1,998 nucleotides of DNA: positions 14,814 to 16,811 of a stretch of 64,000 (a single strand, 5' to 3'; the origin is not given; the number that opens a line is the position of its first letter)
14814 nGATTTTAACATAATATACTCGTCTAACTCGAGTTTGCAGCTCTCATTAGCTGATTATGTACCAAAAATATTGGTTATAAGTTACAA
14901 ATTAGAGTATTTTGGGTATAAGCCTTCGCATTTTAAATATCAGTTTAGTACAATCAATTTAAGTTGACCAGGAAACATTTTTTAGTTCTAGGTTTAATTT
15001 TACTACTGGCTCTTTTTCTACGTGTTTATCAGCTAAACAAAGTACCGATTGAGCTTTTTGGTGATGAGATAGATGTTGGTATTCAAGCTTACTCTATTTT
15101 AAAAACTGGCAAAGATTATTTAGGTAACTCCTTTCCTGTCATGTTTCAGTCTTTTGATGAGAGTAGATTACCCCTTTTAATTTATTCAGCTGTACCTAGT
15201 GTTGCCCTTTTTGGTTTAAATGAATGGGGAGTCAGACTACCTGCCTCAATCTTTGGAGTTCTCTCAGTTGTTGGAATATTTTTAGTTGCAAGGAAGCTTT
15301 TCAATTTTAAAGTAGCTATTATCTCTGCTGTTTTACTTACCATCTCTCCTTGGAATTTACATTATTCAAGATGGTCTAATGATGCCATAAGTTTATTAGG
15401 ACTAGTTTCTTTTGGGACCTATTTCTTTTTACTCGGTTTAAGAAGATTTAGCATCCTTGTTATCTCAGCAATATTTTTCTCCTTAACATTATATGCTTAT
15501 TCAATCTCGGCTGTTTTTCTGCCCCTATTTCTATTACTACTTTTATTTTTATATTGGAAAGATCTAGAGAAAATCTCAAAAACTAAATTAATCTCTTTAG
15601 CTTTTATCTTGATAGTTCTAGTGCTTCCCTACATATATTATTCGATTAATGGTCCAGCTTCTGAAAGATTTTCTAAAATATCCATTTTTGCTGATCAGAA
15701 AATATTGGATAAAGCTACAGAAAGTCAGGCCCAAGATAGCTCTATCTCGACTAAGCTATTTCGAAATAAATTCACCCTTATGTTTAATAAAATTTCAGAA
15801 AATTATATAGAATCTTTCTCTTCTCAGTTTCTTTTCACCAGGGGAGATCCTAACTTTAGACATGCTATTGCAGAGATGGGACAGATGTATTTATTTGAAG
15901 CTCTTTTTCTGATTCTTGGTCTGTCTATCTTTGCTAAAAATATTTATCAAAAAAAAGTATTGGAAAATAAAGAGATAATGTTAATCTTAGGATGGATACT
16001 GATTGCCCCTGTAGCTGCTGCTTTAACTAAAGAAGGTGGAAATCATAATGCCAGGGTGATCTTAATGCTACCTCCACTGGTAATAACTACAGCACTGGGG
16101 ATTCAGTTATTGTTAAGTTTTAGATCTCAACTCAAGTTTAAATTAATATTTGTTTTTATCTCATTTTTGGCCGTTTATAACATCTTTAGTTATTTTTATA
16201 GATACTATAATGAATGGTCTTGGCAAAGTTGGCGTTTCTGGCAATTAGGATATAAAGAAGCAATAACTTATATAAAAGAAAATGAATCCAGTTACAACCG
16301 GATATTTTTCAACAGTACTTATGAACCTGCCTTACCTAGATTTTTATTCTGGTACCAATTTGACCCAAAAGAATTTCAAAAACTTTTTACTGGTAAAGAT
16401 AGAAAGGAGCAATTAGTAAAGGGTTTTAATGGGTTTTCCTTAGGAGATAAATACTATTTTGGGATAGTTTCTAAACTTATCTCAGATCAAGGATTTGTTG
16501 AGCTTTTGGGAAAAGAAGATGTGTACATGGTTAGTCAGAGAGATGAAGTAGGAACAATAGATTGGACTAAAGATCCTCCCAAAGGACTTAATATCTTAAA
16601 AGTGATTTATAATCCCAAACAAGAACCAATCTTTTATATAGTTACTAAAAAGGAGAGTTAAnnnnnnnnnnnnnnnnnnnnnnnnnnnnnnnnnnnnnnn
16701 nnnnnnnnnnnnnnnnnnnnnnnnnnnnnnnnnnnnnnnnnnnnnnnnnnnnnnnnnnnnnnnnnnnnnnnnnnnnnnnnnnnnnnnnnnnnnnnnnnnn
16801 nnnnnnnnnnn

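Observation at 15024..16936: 218-bp block of 100% nucleotide identity shared by two adjacent, otherwise diverged GT-C paralogs (gene-conversion signature)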

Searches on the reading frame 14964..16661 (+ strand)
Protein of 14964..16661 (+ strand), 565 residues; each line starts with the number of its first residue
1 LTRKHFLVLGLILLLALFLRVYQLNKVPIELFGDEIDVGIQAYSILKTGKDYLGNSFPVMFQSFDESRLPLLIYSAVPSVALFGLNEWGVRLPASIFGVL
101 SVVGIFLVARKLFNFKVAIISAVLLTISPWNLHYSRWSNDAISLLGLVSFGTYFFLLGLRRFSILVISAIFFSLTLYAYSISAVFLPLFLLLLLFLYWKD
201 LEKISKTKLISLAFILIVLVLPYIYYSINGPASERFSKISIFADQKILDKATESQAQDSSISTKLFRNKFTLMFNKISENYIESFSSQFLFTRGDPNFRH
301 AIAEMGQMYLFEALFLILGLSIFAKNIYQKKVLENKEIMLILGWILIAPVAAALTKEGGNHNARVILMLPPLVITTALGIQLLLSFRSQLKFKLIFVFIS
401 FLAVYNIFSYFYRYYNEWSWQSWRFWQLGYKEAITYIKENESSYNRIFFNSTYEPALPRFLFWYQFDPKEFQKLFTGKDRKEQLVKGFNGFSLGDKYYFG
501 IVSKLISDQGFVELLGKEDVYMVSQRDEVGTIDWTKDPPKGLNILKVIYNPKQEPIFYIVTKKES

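Call 6: search_protein_families(library=pfam, proteins=[window:14964-16661:+], max_evalue=0.001)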
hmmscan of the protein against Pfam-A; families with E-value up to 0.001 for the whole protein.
window:14964-16661:+ (565 aa): 1 family
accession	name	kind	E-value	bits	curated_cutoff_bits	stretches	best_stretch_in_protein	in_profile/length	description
PF13231.12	PMT_2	-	1.3e-12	48.6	26.1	1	77-226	11-160/160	Dolichyl-phosphate-mannose-protein mannosyltransferase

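Call 9: find_homologous_proteins(query=window:14964-16661:+, max_evalue=1e-20)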
Query window:14964-16661:+ (565 aa): 845 proteins with E <= 1e-20 among 8000 candidates; the best 120 are listed.
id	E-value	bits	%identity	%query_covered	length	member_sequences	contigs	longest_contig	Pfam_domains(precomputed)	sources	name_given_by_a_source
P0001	0.0e+0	1235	100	100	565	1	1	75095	PF13231.13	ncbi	-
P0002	4.5e-184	631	53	97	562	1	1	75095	PF13231.13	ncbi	-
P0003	7.7e-181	621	49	99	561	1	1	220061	PF13231.13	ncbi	-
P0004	5.1e-177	608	52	95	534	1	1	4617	PF13231.13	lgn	-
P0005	3.8e-175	602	49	99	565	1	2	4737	PF13231.13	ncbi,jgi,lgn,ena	-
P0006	2.6e-169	583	49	97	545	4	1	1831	PF13231.13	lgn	-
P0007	1.3e-168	580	50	97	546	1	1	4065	PF13231.13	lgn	-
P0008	1.5e-165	570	48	98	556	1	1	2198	PF13231.13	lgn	-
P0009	5.8e-163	562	48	100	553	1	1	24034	PF13231.13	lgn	-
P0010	1.1e-160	554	46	97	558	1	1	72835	PF13231.13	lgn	-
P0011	1.7e-160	554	47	100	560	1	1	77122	PF13231.13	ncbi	-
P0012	1.3e-158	547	46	99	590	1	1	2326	PF13231.13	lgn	-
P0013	3.9e-158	546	46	99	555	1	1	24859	PF13231.13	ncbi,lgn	-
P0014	1.8e-157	544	46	98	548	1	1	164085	PF13231.13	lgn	-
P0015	2.7e-155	536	45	96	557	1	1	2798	PF13231.13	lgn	-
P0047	1.8e-143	497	44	97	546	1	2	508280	PF13231.13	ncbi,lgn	-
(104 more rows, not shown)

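Call 10: find_encoding_contigs(protein=P0001, flank=10000, max_places=5)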
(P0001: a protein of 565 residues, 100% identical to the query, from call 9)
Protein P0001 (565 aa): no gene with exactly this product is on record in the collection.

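Call 11: find_encoding_contigs(protein=P0003, flank=10000, max_places=5)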
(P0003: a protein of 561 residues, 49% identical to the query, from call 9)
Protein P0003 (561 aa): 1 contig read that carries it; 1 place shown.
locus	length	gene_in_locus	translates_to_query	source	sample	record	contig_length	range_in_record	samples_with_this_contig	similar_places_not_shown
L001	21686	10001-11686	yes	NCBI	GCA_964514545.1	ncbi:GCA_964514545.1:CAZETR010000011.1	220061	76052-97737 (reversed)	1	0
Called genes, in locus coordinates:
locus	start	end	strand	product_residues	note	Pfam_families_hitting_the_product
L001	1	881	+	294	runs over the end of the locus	PF00535:Glycos_transf_2, PF13641:Glyco_tranf_2_3, PF13632:Glyco_trans_2_3 (weak)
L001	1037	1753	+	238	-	PF08003:Methyltransf_9 (weak), PF13489:Methyltransf_23, PF13847:Methyltransf_31, PF08241:Methyltransf_11, PF08242:Methyltransf_12, PF13649:Methyltransf_25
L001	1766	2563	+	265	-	PF00535:Glycos_transf_2, PF10111:Glyco_tranf_2_2, PF13641:Glyco_tranf_2_3, PF13632:Glyco_trans_2_3 (weak)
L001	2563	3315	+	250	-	PF00535:Glycos_transf_2, PF10111:Glyco_tranf_2_2 (weak)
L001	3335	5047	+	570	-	PF10131:PTPS_related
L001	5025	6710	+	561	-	PF10131:PTPS_related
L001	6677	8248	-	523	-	PF02366:PMT, PF13231:PMT_2 (weak)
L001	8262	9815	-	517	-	-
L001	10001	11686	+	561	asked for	PF13231:PMT_2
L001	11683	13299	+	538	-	PF02366:PMT (weak), PF13231:PMT_2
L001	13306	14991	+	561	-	-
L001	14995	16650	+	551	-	PF13231:PMT_2 (weak)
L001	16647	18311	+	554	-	-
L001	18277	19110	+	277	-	PF00535:Glycos_transf_2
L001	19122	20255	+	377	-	-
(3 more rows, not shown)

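Call 15: find_related_loci(query=A1, collection=genome_contigs, flank=10000)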
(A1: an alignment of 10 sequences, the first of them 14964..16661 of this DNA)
Query A1 (565 aa) in genome_contigs; peptide patterns used: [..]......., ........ (x = any residue, [..] = any of these).
600 stretches matched a pattern, but none encodes a relative of the query by tblastn (E <= 1e-3).

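Call 21: list_cluster_members(proteins=[P0001, P0002, P0004, P0006, P0009])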
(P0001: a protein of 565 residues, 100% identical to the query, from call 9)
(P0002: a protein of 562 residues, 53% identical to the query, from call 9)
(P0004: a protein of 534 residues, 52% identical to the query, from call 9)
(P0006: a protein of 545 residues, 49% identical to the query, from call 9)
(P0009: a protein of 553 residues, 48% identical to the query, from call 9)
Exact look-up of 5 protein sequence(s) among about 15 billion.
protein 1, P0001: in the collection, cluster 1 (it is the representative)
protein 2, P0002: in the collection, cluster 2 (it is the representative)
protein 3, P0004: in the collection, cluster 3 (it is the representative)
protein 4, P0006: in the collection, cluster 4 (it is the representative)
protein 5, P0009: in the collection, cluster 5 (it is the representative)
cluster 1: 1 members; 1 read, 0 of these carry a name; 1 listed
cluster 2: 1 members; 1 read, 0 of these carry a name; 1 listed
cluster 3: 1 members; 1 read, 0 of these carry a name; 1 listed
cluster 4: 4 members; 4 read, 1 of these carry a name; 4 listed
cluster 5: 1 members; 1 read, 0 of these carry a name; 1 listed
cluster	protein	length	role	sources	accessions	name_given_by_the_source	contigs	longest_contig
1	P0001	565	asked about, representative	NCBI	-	-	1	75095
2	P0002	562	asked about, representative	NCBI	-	-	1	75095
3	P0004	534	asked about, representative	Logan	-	-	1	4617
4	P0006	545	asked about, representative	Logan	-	-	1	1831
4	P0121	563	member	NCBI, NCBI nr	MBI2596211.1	glycosyltransferase family 39 protein [Candidatus Daviesbacteria bacterium]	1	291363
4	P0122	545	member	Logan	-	-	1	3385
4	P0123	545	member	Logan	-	-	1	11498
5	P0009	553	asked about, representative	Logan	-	-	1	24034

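Call 23: search_solved_structures(query=window:14964-16661:+, max_evalue=0.01, show_alignments=2)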
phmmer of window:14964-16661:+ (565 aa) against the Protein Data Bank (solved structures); distinct sequences matched with E-value up to 0.01: 1.
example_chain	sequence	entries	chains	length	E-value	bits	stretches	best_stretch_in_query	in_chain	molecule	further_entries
5ezm_A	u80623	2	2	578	0.00037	22.6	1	70-234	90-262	4-amino-4-deoxy-L-arabinose transferase or related glycosyltransferases of PMT family | 4-amino-4-deoxy-L-arabinose (L-Ara4N) transferase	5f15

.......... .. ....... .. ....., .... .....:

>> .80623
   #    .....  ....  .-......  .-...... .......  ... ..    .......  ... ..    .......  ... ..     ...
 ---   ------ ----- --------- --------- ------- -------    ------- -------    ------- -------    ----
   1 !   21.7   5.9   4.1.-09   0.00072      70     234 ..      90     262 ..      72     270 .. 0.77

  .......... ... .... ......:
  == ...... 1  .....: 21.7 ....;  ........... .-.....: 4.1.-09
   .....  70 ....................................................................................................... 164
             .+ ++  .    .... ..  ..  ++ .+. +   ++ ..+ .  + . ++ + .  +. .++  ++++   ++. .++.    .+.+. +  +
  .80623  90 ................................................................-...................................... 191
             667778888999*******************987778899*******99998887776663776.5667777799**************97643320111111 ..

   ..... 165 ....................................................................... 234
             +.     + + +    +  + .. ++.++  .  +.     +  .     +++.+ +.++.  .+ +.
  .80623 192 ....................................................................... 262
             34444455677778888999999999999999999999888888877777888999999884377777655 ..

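Call 29: find_encoding_contigs(protein=P0047, flank=10000, max_places=2)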
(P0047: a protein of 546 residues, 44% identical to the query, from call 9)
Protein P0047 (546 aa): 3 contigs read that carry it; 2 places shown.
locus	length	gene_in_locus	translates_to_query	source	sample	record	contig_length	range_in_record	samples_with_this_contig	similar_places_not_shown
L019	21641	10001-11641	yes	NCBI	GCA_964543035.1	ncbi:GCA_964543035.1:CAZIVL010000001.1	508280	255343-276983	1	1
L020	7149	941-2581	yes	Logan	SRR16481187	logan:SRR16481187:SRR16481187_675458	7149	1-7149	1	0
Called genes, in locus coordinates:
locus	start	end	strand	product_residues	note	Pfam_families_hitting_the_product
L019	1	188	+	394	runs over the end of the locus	PF09594:GT87 (weak)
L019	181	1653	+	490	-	-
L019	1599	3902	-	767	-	PF09586:YfhO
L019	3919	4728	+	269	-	PF00535:Glycos_transf_2, PF13641:Glyco_tranf_2_3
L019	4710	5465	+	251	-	PF00535:Glycos_transf_2, PF13641:Glyco_tranf_2_3, PF13632:Glyco_trans_2_3 (weak)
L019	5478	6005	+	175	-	-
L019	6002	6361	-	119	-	PF07883:Cupin_2, PF02311:AraC_binding (weak)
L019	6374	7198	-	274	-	PF00535:Glycos_transf_2, PF10111:Glyco_tranf_2_2, PF13641:Glyco_tranf_2_3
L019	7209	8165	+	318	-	PF00535:Glycos_transf_2, PF10111:Glyco_tranf_2_2 (weak), PF13641:Glyco_tranf_2_3 (weak)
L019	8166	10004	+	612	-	PF13522:GATase_6, PF13537:GATase_7, PF00733:Asn_synthase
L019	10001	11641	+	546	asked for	PF13231:PMT_2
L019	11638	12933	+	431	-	-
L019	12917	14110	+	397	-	-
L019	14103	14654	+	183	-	-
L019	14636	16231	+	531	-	PF13231:PMT_2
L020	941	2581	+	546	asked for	PF13231:PMT_2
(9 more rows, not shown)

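Call 30: find_encoding_contigs(protein=P0009, flank=10000, max_places=2)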
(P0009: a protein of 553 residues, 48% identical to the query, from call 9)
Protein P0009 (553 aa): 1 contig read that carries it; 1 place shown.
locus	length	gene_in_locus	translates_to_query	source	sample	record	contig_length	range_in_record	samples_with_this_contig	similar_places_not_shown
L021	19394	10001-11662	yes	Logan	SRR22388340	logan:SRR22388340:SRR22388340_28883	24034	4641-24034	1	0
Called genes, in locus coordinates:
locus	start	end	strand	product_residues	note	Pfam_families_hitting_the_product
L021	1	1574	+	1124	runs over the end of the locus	-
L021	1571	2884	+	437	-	-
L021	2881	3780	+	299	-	PF00535:Glycos_transf_2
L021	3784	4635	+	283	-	PF00535:Glycos_transf_2, PF13641:Glyco_tranf_2_3 (weak), PF13632:Glyco_trans_2_3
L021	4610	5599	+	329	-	PF00535:Glycos_transf_2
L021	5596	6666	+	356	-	PF13439:Glyco_transf_4 (weak), PF00534:Glycos_transf_1, PF13692:Glyco_trans_1_4, PF13524:Glyco_trans_1_2 (weak)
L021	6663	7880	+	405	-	-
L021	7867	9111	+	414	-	-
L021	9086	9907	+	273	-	-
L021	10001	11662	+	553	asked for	PF13231:PMT_2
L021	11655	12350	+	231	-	PF00535:Glycos_transf_2, PF10111:Glyco_tranf_2_2, PF13641:Glyco_tranf_2_3 (weak)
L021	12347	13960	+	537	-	PF02366:PMT, PF13231:PMT_2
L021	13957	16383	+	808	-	PF00535:Glycos_transf_2, PF10131:PTPS_related (weak)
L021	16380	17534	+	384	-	-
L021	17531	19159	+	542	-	PF02366:PMT (weak), PF13231:PMT_2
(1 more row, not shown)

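Call 31: find_encoding_contigs(protein=P0011, flank=10000, max_places=2)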
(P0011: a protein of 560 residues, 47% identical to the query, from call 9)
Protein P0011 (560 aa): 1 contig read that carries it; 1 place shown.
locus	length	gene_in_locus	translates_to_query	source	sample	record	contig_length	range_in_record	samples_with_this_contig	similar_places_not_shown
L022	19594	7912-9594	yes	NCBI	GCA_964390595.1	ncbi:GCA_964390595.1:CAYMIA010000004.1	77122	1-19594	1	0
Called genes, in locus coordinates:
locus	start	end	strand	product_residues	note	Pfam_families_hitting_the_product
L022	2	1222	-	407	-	?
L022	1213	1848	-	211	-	-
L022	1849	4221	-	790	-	PF09586:YfhO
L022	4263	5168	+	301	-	PF00535:Glycos_transf_2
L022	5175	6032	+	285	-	PF00535:Glycos_transf_2, PF13641:Glyco_tranf_2_3, PF13632:Glyco_trans_2_3 (weak)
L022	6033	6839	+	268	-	PF00535:Glycos_transf_2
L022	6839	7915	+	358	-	PF13439:Glyco_transf_4 (faint), PF00534:Glycos_transf_1, PF13692:Glyco_trans_1_4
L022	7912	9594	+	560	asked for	PF13231:PMT_2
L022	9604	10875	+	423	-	-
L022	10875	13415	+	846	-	PF00535:Glycos_transf_2, PF10111:Glyco_tranf_2_2 (weak), PF13641:Glyco_tranf_2_3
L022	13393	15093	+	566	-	PF10131:PTPS_related, PF20176:DUF6541 (weak)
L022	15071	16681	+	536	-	PF13231:PMT_2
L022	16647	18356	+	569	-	PF02366:PMT, PF13231:PMT_2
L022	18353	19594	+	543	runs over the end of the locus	PF13231:PMT_2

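Call 51: predict_structure(alignment_id=A2)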
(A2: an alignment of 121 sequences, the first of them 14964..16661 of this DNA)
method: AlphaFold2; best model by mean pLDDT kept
length: 565 residues; sequences in the alignment: 121
mean_pLDDT: 95.7   pTM: 0.93
mean pLDDT of the five models: 95.7, 95.2, 95.0, 94.9, 94.8
residues with pLDDT >= 90: 531; 70-90: 31; 50-70: 3; < 50: 0
segments of 3 or more residues with pLDDT < 50: none
pLDDT, mean of each block of 10 residues (from residue 1): 92 98 96 96 98 95 92 98 98 98 98 98 98 95 98 98 98 97 97 98 98 97 91 82 94 95 95 97 98 95 95 98 95 94 98 95 97 98 96 95 98 95 94 98 98 96 98 94 96 97 83 96 94 92 97 96 89
secondary structure, 60 per line:
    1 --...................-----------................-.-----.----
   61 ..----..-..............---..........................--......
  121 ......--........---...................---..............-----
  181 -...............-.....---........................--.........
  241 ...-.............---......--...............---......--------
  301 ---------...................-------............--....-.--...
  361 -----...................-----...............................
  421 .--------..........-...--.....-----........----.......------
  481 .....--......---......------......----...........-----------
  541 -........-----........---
elements in order: H3-21 H33-48 H70-83 H87-112 H115-126 H129-136 H140-158 H162-175 H182-196 H198-202 H206-229 H232-239 H245-257 H261-266 H269-283 H287-292 H310-328 H336-347 H350-353 H366-384 H390-421 H430-439 E446-450 H456-463 H468-474 E481-485 E488-493 E497-502 H509-514 E519-524 H525-529 E542-549 E555-562
